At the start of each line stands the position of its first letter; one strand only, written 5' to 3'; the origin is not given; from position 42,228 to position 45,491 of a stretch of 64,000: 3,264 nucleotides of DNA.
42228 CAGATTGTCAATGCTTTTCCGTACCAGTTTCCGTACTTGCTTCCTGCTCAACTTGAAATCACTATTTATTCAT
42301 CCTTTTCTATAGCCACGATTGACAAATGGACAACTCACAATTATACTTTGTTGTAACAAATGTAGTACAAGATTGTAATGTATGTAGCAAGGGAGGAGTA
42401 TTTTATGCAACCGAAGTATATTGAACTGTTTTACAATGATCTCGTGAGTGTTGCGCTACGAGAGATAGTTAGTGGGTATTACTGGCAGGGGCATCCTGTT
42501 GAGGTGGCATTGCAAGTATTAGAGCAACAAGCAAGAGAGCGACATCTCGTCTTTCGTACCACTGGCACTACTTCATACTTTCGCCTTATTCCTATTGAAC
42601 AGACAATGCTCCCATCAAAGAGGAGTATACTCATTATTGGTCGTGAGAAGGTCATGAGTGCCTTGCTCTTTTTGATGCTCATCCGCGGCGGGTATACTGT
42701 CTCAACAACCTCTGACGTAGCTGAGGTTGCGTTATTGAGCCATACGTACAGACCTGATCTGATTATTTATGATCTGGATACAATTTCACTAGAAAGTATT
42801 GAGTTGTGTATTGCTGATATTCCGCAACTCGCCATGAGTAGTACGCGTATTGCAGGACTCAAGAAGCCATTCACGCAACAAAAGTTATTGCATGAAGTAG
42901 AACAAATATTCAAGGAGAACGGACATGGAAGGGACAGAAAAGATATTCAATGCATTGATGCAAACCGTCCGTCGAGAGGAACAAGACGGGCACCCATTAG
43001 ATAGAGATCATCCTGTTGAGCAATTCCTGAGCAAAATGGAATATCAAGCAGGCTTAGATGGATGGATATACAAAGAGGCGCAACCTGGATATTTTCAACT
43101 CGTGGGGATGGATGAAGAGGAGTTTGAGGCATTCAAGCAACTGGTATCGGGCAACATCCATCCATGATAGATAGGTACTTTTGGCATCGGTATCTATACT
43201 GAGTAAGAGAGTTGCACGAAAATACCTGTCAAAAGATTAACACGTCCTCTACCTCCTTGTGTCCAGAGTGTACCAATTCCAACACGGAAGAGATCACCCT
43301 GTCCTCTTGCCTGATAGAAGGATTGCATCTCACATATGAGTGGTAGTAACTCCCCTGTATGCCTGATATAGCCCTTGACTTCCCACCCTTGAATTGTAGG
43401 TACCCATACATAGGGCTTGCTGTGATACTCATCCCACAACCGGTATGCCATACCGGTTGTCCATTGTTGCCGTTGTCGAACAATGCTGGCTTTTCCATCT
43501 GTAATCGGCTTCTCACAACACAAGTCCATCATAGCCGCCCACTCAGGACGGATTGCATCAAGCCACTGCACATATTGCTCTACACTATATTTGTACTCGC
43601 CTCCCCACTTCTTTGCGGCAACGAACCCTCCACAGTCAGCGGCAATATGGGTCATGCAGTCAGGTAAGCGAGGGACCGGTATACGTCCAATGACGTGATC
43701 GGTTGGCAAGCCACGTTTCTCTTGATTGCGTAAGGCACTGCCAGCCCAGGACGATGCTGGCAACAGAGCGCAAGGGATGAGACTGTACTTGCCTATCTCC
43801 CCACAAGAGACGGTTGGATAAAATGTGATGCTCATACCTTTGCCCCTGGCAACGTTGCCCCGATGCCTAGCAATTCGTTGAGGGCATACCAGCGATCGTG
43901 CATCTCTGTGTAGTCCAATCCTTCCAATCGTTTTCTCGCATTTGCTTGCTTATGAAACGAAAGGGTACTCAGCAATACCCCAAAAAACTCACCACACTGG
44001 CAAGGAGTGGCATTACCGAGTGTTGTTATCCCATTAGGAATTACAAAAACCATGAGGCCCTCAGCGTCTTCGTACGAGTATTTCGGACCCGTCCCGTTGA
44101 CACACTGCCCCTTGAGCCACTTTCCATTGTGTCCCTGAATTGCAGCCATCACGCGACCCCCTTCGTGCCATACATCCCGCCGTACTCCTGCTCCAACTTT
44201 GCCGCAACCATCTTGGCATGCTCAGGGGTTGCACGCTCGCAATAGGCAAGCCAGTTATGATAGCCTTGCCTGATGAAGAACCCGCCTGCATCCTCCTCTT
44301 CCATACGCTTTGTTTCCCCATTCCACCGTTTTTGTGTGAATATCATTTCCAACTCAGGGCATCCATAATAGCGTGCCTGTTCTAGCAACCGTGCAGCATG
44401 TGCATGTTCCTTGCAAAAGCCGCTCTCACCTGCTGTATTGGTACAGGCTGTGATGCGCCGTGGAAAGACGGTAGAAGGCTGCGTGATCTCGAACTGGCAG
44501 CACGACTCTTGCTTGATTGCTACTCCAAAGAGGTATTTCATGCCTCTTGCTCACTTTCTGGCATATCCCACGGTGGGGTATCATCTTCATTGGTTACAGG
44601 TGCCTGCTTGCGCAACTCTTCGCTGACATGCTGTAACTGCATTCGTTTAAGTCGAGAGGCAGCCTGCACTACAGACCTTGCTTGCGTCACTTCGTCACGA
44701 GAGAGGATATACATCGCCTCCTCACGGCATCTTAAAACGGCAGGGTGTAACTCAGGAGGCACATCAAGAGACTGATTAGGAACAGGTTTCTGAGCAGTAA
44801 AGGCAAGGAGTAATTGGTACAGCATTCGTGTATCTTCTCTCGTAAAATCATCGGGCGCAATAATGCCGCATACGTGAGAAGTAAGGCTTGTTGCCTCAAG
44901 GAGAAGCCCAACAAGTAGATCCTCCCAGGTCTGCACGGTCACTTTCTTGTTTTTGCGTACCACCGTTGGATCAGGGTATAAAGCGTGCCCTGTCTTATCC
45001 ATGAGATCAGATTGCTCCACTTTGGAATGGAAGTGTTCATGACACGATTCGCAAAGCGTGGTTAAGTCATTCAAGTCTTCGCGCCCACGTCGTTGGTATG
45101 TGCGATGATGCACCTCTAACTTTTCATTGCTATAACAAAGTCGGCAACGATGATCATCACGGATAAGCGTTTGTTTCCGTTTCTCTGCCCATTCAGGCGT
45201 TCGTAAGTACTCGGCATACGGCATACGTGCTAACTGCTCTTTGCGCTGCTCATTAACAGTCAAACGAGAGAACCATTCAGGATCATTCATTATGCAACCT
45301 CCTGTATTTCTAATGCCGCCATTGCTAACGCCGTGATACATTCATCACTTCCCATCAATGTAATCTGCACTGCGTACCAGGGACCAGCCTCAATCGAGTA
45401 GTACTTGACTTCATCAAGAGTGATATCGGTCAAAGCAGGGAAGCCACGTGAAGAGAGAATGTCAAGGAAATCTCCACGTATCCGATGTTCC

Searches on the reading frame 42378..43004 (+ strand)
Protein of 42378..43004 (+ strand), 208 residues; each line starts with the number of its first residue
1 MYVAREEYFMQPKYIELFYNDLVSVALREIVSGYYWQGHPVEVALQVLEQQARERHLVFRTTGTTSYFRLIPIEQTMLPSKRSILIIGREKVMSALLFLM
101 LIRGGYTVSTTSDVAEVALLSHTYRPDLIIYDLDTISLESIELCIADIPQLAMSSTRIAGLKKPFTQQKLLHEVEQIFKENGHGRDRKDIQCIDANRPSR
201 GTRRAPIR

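Call 43: search_protein_families(library=pfam, proteins=[window:42378-43004:+], max_evalue=0.01)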
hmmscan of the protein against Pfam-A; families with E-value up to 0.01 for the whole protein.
window:42378-43004:+ (208 aa): 1 family
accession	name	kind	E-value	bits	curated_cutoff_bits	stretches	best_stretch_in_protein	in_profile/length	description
PF00072.30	Response_reg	-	0.0068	17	30.2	0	84-134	1-51/111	Response regulator receiver domain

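Call 77: search_protein_families(library=phrogs, proteins=[window:42378-43004:+], max_evalue=0.001)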
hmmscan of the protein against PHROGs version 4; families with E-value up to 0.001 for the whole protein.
window:42378-43004:+ (208 aa): 1 family
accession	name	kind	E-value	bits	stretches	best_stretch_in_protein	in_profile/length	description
phrog_731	-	unknown function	0.0006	20.2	0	83-134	3-54/227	-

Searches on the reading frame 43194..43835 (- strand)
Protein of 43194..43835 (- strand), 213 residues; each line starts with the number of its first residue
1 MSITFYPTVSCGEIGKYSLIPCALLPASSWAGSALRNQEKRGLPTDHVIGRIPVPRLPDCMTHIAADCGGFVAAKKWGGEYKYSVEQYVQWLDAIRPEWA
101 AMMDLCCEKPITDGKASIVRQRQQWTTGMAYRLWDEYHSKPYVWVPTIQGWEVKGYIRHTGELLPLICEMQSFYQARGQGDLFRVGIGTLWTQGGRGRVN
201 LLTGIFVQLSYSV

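Call 42: search_protein_families(library=phrogs, proteins=[window:43194-43835:-], max_evalue=0.001)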
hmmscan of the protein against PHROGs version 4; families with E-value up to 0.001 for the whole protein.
window:43194-43835:- (213 aa): 1 family
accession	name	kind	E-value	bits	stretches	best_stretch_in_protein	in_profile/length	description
phrog_1279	-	moron, auxiliary metabolic gene and host takeover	6.7e-07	29.7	1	56-160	35-146/260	queuine tRNA-ribosyltransferase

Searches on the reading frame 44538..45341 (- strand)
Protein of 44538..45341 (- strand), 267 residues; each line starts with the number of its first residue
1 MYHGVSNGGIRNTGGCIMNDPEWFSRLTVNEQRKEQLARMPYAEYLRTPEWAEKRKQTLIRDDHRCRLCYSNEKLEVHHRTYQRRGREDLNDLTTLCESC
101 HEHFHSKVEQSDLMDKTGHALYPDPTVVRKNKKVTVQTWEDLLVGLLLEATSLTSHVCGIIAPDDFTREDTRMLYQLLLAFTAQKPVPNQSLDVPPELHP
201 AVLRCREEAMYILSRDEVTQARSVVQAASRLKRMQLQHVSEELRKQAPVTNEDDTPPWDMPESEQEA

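Call 42: search_protein_families(library=phrogs, proteins=[window:44538-45341:-], max_evalue=0.001)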
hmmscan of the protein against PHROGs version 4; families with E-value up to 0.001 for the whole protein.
window:44538-45341:- (267 aa): 16 families
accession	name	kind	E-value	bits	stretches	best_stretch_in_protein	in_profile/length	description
phrog_119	-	DNA, RNA and nucleotide metabolism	1.1e-13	51.8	1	31-113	171-263/443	HNH endonuclease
phrog_8060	-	unknown function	4.8e-13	50.4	1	41-111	16-86/213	-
phrog_8048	-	DNA, RNA and nucleotide metabolism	6.9e-11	42.8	1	31-132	144-249/273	HNH endonuclease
phrog_589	-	DNA, RNA and nucleotide metabolism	1.4e-10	42.2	1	40-120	68-154/179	HNH endonuclease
phrog_144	-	DNA, RNA and nucleotide metabolism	5.5e-10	40.2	1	36-108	59-136/175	HNH endonuclease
phrog_8446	-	DNA, RNA and nucleotide metabolism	6.4e-09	36.8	1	47-108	124-199/211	HNH endonuclease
phrog_333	-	DNA, RNA and nucleotide metabolism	2.6e-07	31.9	1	47-103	17-77/138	HNH endonuclease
phrog_740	-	DNA, RNA and nucleotide metabolism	3.4e-07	30.6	1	52-111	27-91/332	HNH endonuclease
phrog_1271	-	DNA, RNA and nucleotide metabolism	7.1e-07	29.9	1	47-111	250-322/361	HNH endonuclease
phrog_4581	-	head and packaging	7.6e-07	29.9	1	29-111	33-115/395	terminase small subunit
phrog_5200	-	DNA, RNA and nucleotide metabolism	1.1e-06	29.6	1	44-111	21-91/154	HNH endonuclease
phrog_24030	-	DNA, RNA and nucleotide metabolism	9.4e-06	26.1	1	54-109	9-67/342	RNA ligase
phrog_16726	-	DNA, RNA and nucleotide metabolism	9.8e-06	26.5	1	51-141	81-177/308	HNH endonuclease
phrog_7370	-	DNA, RNA and nucleotide metabolism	3.6e-05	24.8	1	56-108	34-87/115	HNH endonuclease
phrog_7785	-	DNA, RNA and nucleotide metabolism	8e-05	23.7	1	40-111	46-120/147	HNH endonuclease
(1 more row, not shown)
